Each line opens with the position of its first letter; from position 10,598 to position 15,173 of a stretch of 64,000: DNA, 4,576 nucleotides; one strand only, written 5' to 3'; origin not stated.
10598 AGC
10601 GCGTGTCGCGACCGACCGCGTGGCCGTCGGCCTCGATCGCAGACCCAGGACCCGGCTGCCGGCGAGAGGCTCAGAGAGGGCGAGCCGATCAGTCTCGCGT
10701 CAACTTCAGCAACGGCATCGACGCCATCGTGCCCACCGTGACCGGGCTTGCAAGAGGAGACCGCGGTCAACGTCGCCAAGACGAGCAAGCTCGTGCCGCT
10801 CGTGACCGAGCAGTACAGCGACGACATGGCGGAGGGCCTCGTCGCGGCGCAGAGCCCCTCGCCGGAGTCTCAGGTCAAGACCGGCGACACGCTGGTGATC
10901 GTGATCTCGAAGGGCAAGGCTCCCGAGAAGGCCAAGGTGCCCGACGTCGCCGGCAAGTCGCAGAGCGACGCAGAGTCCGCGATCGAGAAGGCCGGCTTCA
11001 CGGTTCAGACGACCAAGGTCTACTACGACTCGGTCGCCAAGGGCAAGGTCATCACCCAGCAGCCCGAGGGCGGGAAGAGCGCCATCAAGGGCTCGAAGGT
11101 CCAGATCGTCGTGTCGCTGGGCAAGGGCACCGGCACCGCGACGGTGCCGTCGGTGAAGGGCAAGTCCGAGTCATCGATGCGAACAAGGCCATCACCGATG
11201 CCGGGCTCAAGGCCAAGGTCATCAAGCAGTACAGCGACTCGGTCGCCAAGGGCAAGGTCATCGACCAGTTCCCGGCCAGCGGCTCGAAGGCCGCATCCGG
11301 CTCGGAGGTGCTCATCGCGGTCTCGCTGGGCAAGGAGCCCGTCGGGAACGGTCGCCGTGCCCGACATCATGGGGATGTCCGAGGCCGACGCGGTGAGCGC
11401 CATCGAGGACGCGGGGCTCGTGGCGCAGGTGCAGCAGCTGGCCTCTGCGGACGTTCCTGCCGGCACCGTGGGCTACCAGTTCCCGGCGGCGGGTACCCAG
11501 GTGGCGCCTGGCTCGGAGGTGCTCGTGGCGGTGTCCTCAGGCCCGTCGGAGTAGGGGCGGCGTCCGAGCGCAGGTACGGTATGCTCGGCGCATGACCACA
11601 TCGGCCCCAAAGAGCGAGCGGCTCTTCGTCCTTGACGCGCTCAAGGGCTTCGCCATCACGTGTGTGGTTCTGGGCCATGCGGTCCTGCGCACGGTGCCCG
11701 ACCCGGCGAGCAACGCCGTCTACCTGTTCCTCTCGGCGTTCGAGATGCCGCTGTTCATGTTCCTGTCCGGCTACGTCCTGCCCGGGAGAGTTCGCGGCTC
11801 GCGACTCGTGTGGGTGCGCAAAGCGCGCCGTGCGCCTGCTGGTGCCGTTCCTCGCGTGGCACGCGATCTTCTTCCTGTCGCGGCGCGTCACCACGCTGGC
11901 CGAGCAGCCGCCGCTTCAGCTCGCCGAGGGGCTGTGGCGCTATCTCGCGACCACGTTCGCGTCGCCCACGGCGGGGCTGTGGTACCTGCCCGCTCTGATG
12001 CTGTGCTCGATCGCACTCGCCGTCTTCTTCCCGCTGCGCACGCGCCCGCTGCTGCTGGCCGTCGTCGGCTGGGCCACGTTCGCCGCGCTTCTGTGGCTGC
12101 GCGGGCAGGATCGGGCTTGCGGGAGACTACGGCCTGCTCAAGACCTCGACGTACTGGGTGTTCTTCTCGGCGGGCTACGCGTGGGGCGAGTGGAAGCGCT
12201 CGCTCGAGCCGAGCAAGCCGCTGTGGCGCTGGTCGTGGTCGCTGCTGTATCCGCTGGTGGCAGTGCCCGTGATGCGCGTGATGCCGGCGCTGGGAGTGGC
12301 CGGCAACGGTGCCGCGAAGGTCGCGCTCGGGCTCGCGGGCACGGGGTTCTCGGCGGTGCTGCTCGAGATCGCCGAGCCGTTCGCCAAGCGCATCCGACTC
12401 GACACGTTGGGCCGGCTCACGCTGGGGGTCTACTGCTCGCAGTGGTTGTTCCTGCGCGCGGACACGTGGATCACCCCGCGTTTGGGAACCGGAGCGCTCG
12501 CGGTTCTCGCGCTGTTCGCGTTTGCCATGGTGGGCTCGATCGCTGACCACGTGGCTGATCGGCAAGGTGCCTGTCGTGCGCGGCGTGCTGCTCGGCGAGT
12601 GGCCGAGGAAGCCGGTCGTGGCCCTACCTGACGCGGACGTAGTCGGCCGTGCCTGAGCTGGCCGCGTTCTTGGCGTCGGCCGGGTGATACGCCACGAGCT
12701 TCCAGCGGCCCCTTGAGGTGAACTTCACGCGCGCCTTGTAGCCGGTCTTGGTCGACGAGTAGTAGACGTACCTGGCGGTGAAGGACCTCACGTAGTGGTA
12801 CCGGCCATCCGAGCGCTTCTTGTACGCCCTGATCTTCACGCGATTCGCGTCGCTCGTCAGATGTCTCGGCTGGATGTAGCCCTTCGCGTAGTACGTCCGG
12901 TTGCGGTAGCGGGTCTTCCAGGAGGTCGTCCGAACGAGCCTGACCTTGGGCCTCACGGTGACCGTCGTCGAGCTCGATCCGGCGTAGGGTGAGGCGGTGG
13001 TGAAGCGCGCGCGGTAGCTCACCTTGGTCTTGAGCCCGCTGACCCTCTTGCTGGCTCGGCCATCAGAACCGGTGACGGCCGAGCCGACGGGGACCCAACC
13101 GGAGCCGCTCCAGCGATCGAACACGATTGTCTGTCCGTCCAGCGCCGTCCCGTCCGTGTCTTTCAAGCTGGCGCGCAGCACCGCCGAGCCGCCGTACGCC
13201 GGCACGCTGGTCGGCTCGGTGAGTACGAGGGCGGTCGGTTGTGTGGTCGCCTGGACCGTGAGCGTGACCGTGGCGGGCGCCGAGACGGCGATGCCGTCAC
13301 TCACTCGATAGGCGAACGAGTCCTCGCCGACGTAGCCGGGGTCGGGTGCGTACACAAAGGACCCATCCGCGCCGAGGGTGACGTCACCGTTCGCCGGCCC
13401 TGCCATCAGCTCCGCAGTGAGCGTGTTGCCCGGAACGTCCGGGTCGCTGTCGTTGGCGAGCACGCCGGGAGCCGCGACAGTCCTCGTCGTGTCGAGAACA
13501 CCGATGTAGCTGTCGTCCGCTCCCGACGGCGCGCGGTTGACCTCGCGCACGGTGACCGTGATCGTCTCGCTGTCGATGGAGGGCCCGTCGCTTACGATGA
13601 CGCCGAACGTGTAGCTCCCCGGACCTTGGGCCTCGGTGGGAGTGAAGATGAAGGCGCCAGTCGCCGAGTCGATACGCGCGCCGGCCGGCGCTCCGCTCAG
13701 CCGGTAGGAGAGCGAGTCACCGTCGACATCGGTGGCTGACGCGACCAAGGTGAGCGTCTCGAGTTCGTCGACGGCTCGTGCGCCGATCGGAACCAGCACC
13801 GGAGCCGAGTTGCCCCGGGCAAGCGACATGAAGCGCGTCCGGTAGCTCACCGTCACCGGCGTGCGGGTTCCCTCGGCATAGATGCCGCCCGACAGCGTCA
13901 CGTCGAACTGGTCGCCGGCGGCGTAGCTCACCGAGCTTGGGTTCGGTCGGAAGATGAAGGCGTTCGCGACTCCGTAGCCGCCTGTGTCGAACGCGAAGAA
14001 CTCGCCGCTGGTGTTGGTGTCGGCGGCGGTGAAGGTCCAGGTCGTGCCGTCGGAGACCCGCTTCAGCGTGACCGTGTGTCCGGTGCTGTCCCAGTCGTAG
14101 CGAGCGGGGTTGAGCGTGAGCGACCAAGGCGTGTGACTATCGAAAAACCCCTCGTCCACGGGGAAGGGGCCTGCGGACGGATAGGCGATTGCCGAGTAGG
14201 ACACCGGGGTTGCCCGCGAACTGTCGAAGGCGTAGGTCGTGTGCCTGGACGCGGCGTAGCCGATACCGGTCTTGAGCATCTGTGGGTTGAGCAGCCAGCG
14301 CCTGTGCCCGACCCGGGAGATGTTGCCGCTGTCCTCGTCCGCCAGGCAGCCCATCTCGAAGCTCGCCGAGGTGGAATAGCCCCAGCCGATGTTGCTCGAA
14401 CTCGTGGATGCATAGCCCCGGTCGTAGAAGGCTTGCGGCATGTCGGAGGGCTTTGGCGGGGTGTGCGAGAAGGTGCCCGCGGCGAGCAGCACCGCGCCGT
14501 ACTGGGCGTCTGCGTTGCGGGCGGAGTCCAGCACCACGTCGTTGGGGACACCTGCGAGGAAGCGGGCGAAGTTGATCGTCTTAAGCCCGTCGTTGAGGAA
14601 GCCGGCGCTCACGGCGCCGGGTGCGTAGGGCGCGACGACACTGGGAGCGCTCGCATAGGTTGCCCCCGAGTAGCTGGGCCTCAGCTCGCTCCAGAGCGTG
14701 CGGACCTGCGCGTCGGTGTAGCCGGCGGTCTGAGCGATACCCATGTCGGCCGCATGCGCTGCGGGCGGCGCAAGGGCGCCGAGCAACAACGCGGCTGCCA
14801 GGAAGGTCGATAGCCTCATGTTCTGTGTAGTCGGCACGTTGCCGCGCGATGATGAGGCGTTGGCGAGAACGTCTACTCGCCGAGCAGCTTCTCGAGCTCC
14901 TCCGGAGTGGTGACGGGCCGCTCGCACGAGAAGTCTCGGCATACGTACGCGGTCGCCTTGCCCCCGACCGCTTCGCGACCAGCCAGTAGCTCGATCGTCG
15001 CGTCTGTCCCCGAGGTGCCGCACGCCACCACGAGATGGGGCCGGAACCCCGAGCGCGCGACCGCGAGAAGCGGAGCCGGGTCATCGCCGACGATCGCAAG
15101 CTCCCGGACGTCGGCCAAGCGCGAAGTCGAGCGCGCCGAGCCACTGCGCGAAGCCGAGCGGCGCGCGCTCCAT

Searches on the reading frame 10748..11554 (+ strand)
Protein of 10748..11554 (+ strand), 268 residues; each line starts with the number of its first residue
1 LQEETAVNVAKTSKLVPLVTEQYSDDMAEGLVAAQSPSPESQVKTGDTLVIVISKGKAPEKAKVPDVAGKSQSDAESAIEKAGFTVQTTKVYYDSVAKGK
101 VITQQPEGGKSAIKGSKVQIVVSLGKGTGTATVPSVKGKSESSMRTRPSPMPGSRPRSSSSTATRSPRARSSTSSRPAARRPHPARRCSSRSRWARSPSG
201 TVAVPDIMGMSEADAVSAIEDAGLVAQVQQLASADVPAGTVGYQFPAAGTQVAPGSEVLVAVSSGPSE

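Call 13: search_protein_families(library=pfam, proteins=[window:10748-11554:+])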
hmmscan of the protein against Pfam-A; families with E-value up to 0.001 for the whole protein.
window:10748-11554:+ (268 aa): 1 family
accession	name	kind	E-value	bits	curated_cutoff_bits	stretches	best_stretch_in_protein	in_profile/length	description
PF03793.24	PASTA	-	4e-40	136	23.2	3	63-123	2-63/64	PASTA domain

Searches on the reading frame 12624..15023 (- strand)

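Call 5: search_protein_families(library=pfam, proteins=[window:12624-15023:-])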
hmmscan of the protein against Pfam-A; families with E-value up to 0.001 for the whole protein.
window:12624-15023:- (799 aa): 3 families
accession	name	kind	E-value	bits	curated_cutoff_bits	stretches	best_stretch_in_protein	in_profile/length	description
PF17963.7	Big_9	-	1e-22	81.2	23.6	2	496-589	1-89/89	Bacterial Ig domain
PF17892.7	Cadherin_5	-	1e-22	80.2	26.5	2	495-591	1-98/98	Cadherin-like domain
PF17803.7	Cadherin_4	-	2.6e-17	63.5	25.1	1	487-558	2-71/71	Bacterial cadherin-like domain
